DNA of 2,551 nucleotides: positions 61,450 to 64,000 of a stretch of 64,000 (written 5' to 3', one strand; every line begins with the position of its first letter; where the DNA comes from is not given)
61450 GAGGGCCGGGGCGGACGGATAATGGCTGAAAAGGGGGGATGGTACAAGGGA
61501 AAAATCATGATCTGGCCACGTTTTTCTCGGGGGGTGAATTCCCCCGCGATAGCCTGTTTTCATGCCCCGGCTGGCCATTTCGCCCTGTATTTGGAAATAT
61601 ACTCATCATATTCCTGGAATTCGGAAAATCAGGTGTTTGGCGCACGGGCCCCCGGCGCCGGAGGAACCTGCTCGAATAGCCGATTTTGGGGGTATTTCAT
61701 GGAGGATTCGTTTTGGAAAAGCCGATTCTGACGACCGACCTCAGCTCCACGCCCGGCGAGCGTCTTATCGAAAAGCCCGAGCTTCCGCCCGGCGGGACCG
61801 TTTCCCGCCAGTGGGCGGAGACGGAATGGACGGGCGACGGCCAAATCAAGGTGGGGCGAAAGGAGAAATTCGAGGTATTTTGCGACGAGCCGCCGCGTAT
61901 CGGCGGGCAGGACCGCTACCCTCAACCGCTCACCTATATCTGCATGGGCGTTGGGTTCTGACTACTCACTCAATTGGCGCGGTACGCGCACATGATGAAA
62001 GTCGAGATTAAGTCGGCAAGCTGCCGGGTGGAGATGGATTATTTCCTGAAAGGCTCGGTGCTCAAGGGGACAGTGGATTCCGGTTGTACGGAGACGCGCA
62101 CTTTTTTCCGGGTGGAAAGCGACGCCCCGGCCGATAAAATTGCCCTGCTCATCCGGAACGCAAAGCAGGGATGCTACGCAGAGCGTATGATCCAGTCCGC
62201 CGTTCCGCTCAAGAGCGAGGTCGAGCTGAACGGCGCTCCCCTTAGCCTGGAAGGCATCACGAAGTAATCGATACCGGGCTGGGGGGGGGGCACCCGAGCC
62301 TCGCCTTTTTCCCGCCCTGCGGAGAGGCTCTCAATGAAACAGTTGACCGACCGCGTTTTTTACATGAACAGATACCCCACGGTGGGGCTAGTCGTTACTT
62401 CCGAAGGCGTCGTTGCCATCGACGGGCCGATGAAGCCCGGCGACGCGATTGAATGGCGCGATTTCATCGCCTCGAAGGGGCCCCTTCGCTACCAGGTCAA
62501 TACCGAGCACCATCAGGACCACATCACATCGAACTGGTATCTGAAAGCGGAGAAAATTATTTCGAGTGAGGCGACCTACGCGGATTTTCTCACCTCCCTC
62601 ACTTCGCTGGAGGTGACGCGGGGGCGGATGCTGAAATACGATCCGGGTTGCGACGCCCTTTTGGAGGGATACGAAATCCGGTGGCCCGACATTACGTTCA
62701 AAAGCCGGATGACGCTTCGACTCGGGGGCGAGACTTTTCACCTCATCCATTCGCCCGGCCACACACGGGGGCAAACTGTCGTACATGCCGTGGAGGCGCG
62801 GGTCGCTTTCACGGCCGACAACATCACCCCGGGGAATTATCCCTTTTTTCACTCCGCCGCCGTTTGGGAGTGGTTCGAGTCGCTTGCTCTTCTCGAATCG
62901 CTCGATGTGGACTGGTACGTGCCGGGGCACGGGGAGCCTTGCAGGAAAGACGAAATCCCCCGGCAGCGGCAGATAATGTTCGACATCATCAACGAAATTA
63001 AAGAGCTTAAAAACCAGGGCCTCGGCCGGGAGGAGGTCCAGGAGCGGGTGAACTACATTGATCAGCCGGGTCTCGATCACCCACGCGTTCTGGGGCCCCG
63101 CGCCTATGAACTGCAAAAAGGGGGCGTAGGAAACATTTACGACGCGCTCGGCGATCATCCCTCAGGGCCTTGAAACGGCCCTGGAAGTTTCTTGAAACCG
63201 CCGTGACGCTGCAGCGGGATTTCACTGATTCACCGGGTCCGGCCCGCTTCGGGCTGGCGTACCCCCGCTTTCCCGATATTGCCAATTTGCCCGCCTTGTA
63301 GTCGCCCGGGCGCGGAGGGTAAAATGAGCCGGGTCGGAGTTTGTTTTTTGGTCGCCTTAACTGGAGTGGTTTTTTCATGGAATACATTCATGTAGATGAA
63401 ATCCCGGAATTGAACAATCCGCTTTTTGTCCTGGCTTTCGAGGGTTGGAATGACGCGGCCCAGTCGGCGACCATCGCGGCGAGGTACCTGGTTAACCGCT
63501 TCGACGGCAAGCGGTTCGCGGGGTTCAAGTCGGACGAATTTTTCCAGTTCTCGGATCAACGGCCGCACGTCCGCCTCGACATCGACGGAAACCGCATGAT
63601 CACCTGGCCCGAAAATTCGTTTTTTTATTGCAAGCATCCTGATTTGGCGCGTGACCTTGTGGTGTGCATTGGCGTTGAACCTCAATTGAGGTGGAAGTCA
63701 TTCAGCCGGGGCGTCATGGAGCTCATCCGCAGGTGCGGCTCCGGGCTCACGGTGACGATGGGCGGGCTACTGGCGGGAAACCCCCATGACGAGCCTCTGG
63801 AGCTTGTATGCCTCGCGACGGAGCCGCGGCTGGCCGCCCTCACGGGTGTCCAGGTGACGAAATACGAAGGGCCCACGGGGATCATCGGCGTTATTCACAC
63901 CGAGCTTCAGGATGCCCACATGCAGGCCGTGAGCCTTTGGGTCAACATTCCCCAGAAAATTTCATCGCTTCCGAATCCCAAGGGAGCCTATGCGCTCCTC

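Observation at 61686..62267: OsmC/Ohr-family gene with an in-frame UGA and a downstream GC hairpin: candidate selenoprotein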

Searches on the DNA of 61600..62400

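Call 48: search_rna_families(source=window, start=61600, end=62400, threshold=evalue, max_evalue=10, show_alignments=2)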
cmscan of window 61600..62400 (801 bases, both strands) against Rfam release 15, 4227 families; matches with E-value up to 10: 1.
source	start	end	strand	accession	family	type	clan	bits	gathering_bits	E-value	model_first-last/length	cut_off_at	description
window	61969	62056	+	RF02171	RFPL3-AS1_1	Gene; lncRNA;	-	12.8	70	2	1-88/88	no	RFPL3 antisense RNA 1 conserved region 1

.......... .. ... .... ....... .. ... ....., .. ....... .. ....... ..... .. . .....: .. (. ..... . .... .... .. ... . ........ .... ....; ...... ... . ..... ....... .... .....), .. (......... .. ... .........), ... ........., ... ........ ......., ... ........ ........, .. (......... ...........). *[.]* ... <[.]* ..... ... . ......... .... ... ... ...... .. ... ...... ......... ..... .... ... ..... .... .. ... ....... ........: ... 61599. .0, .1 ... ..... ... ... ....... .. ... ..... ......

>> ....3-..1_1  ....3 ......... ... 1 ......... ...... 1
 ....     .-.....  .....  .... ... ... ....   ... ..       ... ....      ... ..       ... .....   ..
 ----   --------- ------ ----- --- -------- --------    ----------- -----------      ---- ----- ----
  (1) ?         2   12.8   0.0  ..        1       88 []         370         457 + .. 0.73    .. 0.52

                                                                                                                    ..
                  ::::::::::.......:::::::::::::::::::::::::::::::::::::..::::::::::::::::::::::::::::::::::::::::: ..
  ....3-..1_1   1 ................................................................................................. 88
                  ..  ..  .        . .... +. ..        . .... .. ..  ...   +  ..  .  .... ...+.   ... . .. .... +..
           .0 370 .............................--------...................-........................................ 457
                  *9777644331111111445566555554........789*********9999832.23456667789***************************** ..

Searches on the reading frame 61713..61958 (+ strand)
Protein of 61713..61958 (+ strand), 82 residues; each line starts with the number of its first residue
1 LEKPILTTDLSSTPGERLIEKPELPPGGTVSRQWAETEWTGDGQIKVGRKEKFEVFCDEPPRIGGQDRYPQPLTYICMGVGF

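Call 65: list_cluster_members(proteins=[window:61713-61958:+, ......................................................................, window:61992-62264:+, window:61974-62264:+, window:61995-62264:+])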
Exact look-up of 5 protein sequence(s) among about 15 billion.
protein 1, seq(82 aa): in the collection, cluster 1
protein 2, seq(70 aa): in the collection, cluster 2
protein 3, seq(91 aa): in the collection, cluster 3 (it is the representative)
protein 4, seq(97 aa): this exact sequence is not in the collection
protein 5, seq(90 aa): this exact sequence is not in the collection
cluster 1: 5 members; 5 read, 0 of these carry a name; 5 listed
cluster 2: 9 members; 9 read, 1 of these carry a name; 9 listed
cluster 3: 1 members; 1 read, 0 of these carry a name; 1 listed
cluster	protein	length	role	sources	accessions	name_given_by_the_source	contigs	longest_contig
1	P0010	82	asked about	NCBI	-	-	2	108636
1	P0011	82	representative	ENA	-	-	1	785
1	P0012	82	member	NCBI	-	-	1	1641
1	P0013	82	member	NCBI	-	-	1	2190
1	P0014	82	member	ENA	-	-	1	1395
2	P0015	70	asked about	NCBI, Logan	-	-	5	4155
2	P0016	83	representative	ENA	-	-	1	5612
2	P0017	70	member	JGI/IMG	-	hypothetical protein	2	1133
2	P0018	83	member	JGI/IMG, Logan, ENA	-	-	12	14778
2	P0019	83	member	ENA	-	-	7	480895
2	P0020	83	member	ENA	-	-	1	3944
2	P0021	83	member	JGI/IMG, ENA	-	-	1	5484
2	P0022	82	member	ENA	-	-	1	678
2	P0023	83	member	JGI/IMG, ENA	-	-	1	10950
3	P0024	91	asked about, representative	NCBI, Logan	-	-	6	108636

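Call 66: find_encoding_contigs(protein=P0010, flank=1000, max_places=6)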
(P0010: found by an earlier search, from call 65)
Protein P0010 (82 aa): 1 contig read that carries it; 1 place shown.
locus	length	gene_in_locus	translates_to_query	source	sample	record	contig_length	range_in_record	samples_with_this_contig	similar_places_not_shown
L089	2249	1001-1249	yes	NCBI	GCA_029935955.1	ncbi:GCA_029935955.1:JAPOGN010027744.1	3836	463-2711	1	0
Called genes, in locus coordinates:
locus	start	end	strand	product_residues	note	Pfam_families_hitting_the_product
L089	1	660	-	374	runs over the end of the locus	?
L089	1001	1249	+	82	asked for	-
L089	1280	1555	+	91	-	-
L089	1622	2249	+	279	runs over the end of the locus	PF00753:Lactamase_B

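Call 67: find_encoding_contigs(protein=P0024, flank=10000, max_places=8)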
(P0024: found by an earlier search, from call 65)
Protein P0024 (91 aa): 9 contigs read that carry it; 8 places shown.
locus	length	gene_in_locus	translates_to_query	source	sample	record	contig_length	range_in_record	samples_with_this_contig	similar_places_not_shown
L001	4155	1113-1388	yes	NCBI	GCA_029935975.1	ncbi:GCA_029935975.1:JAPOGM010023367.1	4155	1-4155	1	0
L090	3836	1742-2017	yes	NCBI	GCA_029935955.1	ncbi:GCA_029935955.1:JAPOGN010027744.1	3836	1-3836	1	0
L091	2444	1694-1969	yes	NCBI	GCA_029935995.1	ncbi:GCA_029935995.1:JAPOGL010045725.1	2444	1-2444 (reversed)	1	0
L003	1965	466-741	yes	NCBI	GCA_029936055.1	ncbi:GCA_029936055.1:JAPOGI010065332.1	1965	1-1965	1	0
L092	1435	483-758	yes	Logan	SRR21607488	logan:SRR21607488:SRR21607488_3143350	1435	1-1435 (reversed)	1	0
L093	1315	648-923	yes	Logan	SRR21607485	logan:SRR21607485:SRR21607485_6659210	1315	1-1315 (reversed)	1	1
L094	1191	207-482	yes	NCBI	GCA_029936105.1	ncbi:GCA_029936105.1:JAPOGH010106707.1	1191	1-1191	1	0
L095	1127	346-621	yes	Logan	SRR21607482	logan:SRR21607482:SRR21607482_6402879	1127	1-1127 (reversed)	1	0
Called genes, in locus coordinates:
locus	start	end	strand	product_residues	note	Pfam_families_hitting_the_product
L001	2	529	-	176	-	?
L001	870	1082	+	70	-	-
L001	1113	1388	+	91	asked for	-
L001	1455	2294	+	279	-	PF00753:Lactamase_B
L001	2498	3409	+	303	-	PF09754:PAC2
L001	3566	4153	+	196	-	?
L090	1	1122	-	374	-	?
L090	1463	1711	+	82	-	-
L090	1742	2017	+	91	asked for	-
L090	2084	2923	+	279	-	PF00753:Lactamase_B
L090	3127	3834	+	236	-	?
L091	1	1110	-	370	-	?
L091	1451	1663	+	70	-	-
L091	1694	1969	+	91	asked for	-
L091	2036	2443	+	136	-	?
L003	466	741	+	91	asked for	-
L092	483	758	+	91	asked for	-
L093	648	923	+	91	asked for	-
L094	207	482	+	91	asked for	-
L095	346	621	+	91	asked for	-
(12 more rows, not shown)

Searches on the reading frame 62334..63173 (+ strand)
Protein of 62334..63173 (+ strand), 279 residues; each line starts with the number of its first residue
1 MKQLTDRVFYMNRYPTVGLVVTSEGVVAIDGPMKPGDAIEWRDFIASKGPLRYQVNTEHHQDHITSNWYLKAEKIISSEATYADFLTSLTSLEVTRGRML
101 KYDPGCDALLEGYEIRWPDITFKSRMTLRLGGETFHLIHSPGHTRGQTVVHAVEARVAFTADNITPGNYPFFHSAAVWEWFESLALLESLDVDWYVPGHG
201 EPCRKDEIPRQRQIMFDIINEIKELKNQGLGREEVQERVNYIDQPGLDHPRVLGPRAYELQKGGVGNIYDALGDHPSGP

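Call 12: find_encoding_contigs(protein=window:62334-63173:+, flank=10000, max_places=6)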
Protein window:62334-63173:+ (279 aa): 3 contigs read that carry it; 3 places shown.
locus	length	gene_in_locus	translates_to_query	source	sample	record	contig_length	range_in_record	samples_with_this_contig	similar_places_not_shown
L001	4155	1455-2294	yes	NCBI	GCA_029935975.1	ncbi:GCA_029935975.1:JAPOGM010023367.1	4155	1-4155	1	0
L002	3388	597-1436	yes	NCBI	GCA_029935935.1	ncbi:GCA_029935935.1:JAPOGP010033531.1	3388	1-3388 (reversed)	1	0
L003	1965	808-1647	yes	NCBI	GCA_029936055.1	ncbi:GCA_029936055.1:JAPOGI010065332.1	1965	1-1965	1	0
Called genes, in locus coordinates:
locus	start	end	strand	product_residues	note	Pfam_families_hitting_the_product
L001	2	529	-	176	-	?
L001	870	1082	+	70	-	-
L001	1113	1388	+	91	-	-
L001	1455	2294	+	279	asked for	PF00753:Lactamase_B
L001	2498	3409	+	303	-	PF09754:PAC2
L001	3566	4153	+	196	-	?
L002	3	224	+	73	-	?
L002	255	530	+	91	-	-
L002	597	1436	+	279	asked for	PF00753:Lactamase_B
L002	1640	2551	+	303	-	PF09754:PAC2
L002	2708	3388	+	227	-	?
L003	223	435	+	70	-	-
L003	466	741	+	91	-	-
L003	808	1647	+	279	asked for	PF00753:Lactamase_B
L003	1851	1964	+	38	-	?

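Call 35: search_protein_families(library=pfam, proteins=[window:62334-63173:+], max_evalue=0.001)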
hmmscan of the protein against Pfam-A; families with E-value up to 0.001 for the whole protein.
window:62334-63173:+ (279 aa): 1 family
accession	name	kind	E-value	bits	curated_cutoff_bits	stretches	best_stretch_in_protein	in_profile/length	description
PF00753.33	Lactamase_B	-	1.5e-12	48.3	22.7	1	17-199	8-196/196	Metallo-beta-lactamase superfamily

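Call 43: search_protein_families(library=ncbifam, proteins=[window:62334-63173:+], max_evalue=0.001)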
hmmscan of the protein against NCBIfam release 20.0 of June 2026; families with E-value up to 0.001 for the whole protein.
window:62334-63173:+ (279 aa): 6 families
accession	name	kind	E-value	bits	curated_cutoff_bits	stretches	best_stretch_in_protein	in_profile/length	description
TIGR04558.1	SoxH_rel_PQQ_1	hypoth_equivalog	6.9e-17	61.4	300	1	17-236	36-251/285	quinoprotein relay system zinc metallohydrolase 1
TIGR04559.1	SoxH_rel_PQQ_2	hypoth_equivalog_domain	6.6e-13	48.7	280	1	17-231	32-246/283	quinoprotein relay system zinc metallohydrolase 2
NF012229.1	bla_class_B_core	domain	5.7e-11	42.8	100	1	19-150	19-136/139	metallo-beta-lactamase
NF033105.1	bla_subclass_B3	equivalog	2.3e-06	27.1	240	1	18-201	26-214/257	subclass B3 metallo-beta-lactamase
NF033088.2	bla_subclass_B1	equivalog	3.9e-06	26.7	200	1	12-208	27-209/217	subclass B1 metallo-beta-lactamase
TIGR03413.1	GSH_gloB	equivalog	2.1e-05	24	200.8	0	119-190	83-154/248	hydroxyacylglutathione hydrolase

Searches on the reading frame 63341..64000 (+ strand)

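Call 35: search_protein_families(library=pfam, proteins=[window:63341-64000:+], max_evalue=0.001)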
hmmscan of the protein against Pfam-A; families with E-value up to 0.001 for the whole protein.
window:63341-64000:+ (220 aa): 1 family
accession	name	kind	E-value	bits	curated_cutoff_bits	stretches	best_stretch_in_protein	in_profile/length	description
PF09754.15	PAC2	-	5.5e-39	134.6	25.8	1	32-220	1-184/215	PAC2 family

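Call 43: search_protein_families(library=ncbifam, proteins=[window:63341-64000:+], max_evalue=0.001)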
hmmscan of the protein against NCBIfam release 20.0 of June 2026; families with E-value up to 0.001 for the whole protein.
window:63341-64000:+ (220 aa): 1 family
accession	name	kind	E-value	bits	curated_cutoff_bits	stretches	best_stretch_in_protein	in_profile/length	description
TIGR00162.1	TIGR00162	hypoth_equivalog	4.1e-05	23.1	200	1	16-184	10-170/260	proteasome assembly chaperone family protein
